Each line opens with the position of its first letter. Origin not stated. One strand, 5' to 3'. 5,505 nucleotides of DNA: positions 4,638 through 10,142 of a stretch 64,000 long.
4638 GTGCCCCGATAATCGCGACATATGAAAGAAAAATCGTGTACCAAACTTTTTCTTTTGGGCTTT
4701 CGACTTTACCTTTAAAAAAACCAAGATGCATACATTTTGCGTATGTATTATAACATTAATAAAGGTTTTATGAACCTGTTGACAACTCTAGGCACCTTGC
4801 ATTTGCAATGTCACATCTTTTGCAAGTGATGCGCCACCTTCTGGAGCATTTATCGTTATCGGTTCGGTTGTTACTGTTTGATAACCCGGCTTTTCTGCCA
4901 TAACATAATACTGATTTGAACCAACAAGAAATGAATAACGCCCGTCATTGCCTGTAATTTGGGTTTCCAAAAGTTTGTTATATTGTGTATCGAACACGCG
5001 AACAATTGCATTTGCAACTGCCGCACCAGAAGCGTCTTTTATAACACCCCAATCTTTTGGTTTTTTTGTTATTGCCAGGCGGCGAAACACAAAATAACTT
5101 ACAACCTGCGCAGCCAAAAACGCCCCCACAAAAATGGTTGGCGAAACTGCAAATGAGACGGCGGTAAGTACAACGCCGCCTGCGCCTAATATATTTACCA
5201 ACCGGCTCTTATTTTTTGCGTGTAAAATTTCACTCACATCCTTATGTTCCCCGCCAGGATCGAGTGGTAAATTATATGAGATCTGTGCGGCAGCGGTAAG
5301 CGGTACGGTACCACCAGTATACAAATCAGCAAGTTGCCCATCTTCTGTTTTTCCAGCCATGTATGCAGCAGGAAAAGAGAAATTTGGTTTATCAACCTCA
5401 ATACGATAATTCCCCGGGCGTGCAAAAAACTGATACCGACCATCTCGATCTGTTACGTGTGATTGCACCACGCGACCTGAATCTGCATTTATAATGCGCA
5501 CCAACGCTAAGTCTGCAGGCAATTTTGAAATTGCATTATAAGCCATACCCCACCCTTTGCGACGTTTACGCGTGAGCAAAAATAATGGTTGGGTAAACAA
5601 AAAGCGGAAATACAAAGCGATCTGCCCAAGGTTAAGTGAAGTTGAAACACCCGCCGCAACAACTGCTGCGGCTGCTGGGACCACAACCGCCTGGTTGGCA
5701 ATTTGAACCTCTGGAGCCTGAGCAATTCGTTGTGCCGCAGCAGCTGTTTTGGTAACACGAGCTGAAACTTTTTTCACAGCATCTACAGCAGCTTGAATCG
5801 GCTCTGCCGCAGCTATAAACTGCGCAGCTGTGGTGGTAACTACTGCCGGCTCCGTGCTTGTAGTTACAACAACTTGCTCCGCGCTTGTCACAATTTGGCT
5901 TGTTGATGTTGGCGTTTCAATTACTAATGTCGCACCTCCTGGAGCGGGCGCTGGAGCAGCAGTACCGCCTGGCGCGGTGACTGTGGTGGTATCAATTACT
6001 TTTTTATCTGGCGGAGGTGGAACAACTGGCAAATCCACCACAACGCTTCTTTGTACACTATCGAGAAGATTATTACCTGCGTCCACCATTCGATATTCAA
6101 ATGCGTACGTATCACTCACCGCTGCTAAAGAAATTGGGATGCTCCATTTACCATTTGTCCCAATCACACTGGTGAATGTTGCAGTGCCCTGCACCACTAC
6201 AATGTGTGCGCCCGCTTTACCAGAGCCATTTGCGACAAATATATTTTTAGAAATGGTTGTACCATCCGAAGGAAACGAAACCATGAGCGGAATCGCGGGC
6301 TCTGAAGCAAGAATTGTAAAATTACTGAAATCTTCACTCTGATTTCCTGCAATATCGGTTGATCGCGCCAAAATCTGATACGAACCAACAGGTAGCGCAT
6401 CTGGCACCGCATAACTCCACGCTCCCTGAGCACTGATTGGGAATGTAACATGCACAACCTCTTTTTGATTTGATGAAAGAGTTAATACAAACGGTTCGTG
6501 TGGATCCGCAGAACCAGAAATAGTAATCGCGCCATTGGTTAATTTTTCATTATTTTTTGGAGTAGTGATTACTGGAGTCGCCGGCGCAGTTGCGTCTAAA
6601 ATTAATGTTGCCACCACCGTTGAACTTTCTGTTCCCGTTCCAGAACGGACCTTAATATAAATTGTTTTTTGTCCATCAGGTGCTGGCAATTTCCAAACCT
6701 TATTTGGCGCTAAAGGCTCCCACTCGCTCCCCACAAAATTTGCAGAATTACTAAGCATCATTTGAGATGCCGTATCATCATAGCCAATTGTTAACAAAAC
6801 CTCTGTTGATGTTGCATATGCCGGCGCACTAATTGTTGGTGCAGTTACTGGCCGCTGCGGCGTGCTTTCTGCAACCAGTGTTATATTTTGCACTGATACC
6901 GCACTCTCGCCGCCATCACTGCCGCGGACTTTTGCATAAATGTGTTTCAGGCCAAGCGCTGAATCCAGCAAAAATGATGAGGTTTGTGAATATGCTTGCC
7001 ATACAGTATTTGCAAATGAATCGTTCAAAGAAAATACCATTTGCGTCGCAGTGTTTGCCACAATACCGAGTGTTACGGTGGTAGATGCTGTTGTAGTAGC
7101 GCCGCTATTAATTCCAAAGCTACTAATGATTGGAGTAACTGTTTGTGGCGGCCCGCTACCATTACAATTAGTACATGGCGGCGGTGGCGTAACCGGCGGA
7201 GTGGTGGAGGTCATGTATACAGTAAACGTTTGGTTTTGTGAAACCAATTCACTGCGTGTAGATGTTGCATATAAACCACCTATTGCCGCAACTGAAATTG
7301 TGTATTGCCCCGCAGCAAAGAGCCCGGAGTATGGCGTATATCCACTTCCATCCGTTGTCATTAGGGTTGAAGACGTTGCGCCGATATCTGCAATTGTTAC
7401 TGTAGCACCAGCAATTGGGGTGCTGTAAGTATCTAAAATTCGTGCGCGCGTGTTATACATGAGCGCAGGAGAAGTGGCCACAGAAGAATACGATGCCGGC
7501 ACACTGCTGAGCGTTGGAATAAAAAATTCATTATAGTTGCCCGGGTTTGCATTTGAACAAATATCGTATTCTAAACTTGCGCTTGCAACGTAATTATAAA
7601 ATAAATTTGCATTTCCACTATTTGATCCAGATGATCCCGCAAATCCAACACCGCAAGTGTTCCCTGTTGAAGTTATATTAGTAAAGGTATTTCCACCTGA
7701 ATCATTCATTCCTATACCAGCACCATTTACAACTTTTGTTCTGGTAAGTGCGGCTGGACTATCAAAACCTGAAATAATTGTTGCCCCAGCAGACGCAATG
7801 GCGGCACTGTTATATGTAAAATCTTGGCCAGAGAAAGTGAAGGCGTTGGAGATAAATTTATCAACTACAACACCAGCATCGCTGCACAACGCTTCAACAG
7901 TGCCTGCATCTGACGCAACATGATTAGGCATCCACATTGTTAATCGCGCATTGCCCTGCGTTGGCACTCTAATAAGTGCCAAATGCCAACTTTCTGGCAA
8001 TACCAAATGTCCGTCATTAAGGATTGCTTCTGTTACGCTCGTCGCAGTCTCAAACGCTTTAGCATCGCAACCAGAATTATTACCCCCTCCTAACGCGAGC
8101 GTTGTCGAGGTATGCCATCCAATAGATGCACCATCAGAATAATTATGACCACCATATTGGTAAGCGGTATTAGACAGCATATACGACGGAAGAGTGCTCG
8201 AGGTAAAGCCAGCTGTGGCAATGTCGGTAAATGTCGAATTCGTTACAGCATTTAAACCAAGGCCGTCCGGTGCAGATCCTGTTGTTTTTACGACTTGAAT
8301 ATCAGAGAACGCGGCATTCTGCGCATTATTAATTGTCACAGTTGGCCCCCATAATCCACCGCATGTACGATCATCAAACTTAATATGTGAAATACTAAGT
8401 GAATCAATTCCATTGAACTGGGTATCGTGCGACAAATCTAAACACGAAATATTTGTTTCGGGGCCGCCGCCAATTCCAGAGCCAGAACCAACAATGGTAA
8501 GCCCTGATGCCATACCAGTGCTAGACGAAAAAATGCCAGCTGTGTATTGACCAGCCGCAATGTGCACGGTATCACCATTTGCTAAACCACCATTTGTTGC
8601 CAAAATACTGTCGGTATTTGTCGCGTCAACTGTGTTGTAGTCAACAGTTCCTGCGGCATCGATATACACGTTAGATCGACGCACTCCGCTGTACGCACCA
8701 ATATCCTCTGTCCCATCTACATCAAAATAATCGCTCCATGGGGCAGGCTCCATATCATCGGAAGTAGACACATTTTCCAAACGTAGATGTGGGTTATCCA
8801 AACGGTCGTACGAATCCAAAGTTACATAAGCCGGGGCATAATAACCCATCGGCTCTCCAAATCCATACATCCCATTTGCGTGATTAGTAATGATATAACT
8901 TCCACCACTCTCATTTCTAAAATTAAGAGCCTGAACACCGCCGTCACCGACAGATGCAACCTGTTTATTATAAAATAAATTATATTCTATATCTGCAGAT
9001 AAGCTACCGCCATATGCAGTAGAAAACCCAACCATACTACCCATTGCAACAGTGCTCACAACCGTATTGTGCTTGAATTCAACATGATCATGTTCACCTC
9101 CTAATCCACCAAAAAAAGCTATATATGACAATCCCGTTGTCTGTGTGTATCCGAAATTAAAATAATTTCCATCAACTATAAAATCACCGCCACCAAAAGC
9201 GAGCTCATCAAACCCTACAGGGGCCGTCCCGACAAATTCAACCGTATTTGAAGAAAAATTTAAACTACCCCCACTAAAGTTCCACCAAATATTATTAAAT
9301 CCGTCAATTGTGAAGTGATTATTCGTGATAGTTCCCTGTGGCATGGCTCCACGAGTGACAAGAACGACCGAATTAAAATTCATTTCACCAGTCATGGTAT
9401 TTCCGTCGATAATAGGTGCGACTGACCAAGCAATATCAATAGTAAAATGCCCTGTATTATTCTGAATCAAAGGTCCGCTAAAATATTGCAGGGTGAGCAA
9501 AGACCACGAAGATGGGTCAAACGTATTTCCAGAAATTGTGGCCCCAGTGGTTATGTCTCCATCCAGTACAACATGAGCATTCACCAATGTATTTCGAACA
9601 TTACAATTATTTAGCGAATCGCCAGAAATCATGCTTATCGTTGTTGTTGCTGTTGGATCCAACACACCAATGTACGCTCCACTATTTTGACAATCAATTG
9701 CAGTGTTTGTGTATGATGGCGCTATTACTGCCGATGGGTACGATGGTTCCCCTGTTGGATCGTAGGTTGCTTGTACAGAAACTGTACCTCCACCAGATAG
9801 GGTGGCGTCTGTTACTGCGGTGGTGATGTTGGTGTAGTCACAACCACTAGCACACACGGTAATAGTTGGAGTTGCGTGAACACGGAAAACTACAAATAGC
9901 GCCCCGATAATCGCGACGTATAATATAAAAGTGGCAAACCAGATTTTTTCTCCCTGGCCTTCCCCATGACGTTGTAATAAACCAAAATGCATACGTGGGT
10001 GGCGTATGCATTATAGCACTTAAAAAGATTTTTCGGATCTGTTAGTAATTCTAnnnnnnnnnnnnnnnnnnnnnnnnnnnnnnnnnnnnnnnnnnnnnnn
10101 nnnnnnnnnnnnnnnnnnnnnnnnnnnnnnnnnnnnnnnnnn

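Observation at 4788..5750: C-terminal membrane-embedded module with two prealbumin-like (CarboxypepD_reg-type) domains in every paralog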

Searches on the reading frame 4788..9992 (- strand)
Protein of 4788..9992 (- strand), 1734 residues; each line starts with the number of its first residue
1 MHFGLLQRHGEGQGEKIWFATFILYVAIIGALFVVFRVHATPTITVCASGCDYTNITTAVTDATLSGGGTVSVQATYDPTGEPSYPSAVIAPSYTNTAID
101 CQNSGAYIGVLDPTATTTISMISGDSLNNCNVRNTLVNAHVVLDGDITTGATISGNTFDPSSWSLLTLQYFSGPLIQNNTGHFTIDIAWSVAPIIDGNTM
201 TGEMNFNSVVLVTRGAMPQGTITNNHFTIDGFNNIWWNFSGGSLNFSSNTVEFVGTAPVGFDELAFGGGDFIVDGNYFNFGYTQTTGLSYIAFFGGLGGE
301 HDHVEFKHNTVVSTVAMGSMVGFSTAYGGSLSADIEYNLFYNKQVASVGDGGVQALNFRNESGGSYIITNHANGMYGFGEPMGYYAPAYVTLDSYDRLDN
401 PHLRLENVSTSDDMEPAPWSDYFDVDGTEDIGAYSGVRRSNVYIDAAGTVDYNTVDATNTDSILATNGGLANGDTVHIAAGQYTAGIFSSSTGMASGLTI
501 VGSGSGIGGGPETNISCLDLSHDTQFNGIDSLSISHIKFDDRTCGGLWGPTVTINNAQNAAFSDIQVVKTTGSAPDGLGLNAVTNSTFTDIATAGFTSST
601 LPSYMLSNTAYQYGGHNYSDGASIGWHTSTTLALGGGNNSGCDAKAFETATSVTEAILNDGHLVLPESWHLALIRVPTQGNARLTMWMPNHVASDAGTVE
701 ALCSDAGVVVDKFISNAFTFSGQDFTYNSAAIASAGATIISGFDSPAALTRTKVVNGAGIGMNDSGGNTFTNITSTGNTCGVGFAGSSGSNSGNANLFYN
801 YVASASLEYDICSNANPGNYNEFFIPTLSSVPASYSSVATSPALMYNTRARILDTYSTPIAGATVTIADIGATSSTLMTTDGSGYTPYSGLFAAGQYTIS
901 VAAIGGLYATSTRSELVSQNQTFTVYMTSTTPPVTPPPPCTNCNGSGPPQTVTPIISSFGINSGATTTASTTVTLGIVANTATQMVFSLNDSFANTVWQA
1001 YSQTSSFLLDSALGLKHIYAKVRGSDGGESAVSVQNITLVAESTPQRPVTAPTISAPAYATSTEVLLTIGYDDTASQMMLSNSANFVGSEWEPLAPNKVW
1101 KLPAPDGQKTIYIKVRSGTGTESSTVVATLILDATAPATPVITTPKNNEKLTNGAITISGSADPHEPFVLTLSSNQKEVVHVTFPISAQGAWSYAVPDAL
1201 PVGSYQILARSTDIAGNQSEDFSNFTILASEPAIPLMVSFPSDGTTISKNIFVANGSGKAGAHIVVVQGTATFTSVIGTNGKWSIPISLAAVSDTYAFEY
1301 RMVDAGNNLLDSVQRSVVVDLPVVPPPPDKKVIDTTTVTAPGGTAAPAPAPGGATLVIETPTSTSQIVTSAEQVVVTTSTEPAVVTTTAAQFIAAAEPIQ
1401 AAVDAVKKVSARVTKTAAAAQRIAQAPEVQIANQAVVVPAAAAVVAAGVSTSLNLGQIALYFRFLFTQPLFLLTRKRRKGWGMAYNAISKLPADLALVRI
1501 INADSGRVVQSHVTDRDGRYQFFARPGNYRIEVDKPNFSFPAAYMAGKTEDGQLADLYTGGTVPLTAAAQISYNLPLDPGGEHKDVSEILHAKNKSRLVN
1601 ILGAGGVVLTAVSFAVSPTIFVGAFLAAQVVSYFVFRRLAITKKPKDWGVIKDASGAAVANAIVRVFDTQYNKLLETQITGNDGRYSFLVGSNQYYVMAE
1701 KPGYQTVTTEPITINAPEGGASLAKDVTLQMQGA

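Call 5: search_protein_families(library=pfam, proteins=[window:4788-9992:-], max_evalue=0.1)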
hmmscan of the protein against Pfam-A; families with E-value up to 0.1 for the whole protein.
window:4788-9992:- (1734 aa): 9 families
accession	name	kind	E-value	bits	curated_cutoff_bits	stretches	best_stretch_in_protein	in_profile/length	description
PF13620.12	CarboxypepD_reg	-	1e-20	74.3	32.3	3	1649-1718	4-73/82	Carboxypeptidase regulatory-like domain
PF17210.9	SdrD_B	-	9.6e-10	39.1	29.7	3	1502-1550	32-81/112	SdrD B-like domain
PF19077.6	Big_13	-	1.3e-06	29.3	27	1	1150-1227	22-100/102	Bacterial Ig-like domain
PF11974.14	bMG3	-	0.00019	21.8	34.9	0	1654-1701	23-76/103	Bacterial alpha-2-macroglobulin MG3 domain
PF07210.18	DUF1416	-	0.0037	17.6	23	0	1494-1532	34-71/97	Protein of unknown function (DUF1416)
PF22902.2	NOMO1-like_9th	-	0.015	15.5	27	0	1661-1706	15-62/75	BOS complex subunit NOMO1-like, beta sandwich domain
PF09136.16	Glucodextran_B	-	0.018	15.4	27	1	1141-1220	4-74/83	Glucodextranase, domain B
PF23194.1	NOMO_5th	-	0.02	15.7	27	0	1500-1534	23-57/89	NOMO fifth transthyretin-like domain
PF08400.16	phage_tail_N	-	0.032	14.7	26.6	0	1649-1714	7-77/134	Prophage tail fibre N-terminal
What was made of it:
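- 4788..9992 (-): Gene A: 1734-aa giant surface protein. It has an N-terminal hydrophobic leader, a ~1400-aa low-charge ectodomain and the C-terminal module. Pfam Big_13 and CarboxypepD_reg (call 5).
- Closest known: Transthyretin-like / carboxypeptidase regulatory-like domain. Same: D1 and D2 are members by sequence (74.3 bits against the 32.3 cut-off; call 5).
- Checked: D1 (aa ~1502-1550) is hit by the related SdrD_B model at 39.1 bits against 29.7 (call 5).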

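Call 19: search_protein_families(library=ncbifam, proteins=[window:4788-9992:-], max_evalue=0.01)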
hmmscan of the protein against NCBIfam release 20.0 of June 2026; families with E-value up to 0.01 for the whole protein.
window:4788-9992:- (1734 aa): 1 family
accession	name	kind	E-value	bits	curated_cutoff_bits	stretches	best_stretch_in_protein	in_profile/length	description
NF033510.3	Ca_tandemer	repeat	1e-06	29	50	2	1130-1219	4-96/96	Ca2+-stabilized repeat-containing adhesin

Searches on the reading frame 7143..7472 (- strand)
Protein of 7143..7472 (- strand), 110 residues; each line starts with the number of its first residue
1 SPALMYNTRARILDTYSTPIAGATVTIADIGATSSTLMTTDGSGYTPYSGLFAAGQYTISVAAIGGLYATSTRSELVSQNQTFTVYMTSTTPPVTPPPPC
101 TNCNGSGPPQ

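Call 68: search_protein_families(library=pfam, proteins=[window:7143-7472:-], max_evalue=0.01)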
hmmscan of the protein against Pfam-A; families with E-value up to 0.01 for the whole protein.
window:7143-7472:- (110 aa): 2 families
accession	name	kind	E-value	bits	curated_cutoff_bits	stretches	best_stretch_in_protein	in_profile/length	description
PF13620.12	CarboxypepD_reg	-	4.7e-07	30.5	32.3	1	11-83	5-75/82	Carboxypeptidase regulatory-like domain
PF17210.9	SdrD_B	-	0.0002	22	29.7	1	14-73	18-76/112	SdrD B-like domain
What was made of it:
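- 7143..7472 (-): A weaker third transthyretin-like domain inside the ectodomain (aa ~851-923). It has a low-charge composition. Pfam CarboxypepD_reg scores 30.5 bits, E=4.7e-7, just under the 32.3 cut-off (call 68).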
